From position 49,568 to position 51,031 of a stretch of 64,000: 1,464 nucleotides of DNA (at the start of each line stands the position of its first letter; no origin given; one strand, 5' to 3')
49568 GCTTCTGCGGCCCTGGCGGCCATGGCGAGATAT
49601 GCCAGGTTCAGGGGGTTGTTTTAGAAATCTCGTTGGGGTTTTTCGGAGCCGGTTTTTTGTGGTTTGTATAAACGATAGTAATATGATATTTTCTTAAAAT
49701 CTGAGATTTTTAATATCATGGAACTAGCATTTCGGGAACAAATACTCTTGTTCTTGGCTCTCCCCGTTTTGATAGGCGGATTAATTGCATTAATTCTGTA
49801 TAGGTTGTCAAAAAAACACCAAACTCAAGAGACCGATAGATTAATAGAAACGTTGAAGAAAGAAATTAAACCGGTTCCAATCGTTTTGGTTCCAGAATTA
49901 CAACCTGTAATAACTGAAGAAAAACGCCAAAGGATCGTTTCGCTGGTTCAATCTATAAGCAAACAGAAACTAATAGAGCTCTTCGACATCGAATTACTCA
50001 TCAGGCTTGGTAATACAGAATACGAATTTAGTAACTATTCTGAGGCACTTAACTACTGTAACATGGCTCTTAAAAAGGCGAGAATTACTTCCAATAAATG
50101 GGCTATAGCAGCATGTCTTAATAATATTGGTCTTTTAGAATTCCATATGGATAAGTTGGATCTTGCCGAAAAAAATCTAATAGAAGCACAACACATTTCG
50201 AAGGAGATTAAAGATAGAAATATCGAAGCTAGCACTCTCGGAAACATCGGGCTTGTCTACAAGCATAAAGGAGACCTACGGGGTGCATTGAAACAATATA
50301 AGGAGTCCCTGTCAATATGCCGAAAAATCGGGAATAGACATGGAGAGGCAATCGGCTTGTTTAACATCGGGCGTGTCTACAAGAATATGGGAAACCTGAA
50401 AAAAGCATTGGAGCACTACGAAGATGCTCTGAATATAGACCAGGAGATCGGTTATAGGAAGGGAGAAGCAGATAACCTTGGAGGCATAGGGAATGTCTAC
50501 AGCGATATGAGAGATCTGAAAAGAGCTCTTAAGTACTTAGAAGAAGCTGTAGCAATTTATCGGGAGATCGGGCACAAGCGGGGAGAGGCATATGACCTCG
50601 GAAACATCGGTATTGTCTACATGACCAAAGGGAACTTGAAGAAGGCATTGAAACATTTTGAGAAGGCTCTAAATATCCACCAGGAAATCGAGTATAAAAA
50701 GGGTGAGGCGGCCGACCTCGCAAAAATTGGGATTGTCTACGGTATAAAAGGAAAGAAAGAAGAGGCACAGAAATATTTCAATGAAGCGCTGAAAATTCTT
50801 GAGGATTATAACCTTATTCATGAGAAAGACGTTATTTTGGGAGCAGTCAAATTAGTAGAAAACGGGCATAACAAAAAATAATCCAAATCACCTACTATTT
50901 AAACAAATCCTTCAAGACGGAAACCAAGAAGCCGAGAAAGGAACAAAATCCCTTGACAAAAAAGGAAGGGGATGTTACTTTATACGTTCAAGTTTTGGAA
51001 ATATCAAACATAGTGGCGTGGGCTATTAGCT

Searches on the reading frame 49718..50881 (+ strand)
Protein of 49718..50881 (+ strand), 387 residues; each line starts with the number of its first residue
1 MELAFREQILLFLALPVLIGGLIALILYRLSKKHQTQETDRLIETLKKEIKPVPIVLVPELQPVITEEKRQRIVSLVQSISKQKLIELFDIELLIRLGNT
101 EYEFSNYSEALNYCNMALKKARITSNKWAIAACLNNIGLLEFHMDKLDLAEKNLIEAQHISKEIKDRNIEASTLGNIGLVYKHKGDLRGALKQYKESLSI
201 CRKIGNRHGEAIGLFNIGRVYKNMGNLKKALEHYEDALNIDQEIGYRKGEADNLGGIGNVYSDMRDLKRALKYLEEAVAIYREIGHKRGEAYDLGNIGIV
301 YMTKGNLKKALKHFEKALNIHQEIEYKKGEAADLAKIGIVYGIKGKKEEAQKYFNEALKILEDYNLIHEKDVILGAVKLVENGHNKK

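Call 73: search_protein_families(library=pfam, proteins=[window:49718-50881:+], max_evalue=0.00001)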
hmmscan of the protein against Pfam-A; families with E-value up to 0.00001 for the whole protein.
window:49718-50881:+ (387 aa): 12 families
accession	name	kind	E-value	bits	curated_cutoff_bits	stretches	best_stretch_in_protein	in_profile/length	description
PF13424.12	TPR_12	-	1.2e-45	154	30.1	3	214-283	6-77/77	Tetratricopeptide repeat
PF00515.34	TPR_1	-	4.1e-35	118.6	27.8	2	212-242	2-32/34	Tetratricopeptide repeat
PF13374.12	TPR_10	-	2e-32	110.7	27.5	0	257-284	8-35/42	Tetratricopeptide repeat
PF07719.23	TPR_2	-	4.1e-31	104.9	27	1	212-242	2-32/34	Tetratricopeptide repeat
PF17874.7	TPR_MalT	-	5.3e-25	88.8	45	2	169-285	38-156/336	MalT-like TPR region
PF13181.12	TPR_8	-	1.9e-23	81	25.7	0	214-242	4-32/34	Tetratricopeptide repeat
PF13176.12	TPR_7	-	3.1e-17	61.6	27.9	0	214-242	2-30/36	Tetratricopeptide repeat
PF13428.12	TPR_14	-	8e-12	45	23.5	0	217-240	7-30/44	Tetratricopeptide repeat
PF13414.12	TPR_11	-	2.5e-11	43.5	26.8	0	218-242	1-25/42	TPR repeat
PF14938.12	SNAP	-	5.7e-11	42.8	25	0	265-359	88-183/282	Soluble NSF attachment protein, SNAP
PF13174.12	TPR_6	-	4.7e-07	30.5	26.3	0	214-238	3-27/33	Tetratricopeptide repeat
PF14559.12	TPR_19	-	2.1e-06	28.4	25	0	265-328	5-63/68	Tetratricopeptide repeat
